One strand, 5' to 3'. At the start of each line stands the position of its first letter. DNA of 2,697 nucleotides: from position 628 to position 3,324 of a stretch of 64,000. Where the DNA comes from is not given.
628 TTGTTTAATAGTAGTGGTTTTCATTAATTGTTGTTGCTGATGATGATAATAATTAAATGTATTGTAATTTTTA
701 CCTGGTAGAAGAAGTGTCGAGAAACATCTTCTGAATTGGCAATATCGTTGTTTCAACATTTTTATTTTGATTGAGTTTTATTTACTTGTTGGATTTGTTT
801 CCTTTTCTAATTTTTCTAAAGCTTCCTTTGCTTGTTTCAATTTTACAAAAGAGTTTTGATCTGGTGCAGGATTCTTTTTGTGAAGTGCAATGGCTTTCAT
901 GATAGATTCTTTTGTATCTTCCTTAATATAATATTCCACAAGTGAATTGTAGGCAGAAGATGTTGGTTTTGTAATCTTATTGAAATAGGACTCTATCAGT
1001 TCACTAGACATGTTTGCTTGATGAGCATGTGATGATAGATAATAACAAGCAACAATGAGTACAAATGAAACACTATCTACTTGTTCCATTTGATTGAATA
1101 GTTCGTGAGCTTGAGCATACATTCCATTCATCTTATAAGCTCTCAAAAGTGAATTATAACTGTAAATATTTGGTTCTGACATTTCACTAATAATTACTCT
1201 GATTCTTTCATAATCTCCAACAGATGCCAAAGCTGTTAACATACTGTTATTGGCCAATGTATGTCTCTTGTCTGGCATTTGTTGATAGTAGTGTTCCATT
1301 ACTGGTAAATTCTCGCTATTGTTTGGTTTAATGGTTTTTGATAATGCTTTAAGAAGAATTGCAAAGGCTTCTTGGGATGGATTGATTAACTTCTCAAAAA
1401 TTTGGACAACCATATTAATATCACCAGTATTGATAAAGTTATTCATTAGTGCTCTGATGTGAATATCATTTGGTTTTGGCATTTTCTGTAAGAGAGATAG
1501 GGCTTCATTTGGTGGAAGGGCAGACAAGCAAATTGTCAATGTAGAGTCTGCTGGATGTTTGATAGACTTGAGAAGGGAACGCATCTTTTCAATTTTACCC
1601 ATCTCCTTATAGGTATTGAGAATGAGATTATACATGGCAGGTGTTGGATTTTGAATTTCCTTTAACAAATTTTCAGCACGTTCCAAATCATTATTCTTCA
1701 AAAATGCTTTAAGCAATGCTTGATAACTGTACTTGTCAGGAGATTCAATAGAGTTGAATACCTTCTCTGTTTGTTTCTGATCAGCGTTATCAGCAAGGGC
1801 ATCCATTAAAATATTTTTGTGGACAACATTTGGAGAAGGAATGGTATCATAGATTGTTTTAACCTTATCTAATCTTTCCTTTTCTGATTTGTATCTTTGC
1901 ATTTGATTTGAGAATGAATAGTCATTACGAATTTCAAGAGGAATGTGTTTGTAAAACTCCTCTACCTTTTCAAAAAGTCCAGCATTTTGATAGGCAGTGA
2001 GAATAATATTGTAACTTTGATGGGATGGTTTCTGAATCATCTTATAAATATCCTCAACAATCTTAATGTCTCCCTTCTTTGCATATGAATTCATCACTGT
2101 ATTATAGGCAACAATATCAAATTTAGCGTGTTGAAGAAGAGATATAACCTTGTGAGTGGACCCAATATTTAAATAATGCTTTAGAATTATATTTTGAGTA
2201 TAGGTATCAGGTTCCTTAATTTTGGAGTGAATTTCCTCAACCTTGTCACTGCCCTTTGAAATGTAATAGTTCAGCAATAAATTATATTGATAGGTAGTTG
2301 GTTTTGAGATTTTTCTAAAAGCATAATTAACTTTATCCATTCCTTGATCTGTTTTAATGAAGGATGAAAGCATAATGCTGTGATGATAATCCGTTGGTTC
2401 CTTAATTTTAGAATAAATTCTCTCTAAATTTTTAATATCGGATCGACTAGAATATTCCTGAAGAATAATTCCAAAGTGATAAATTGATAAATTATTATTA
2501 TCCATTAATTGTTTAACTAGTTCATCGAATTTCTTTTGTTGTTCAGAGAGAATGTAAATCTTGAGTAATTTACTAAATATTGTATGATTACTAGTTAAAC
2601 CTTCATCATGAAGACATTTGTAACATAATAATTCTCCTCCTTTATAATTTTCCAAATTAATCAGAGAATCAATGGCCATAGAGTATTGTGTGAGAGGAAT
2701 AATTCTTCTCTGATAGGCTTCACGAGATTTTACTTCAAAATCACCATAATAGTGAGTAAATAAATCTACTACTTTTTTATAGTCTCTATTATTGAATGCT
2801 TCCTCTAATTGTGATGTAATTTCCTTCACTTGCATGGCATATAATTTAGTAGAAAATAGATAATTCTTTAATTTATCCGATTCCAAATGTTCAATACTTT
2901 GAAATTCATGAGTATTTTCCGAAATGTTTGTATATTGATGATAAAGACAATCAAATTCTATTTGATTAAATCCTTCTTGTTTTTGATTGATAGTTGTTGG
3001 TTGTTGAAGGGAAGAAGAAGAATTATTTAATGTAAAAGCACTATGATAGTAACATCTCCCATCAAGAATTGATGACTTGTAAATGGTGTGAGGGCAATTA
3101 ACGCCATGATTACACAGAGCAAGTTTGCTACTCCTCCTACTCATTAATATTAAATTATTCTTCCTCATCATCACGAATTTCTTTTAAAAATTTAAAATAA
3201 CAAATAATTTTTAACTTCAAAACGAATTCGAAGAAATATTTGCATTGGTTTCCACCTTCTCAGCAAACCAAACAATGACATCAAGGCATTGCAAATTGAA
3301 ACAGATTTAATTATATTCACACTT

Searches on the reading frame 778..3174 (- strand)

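Call 11: search_protein_families(library=pfam, proteins=[window:778-3174:-])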
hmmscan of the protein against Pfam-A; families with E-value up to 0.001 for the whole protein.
window:778-3174:- (798 aa): 7 families
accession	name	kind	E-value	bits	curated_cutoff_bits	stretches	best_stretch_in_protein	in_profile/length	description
PF13041.12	PPR_2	-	4.2e-26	91.2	30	2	668-698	1-31/50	PPR repeat family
PF01535.26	PPR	-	4.6e-24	83.4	25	1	671-698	1-28/31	PPR repeat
PF12854.13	PPR_1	-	1.1e-13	51.1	23.8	1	667-697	4-34/34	PPR repeat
PF13812.12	PPR_3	-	3.9e-13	49.7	25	1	667-699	12-44/63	Pentatricopeptide repeat domain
PF17177.10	PPR_long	-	4.3e-06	26.7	27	0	583-753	24-208/211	Pentacotripeptide-repeat region of PRORP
PF13428.12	TPR_14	-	9.9e-05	23.1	23.5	0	484-511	4-33/44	Tetratricopeptide repeat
PF00637.26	Clathrin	-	0.00012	22.2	29.6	1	477-565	3-96/143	Region in Clathrin and VPS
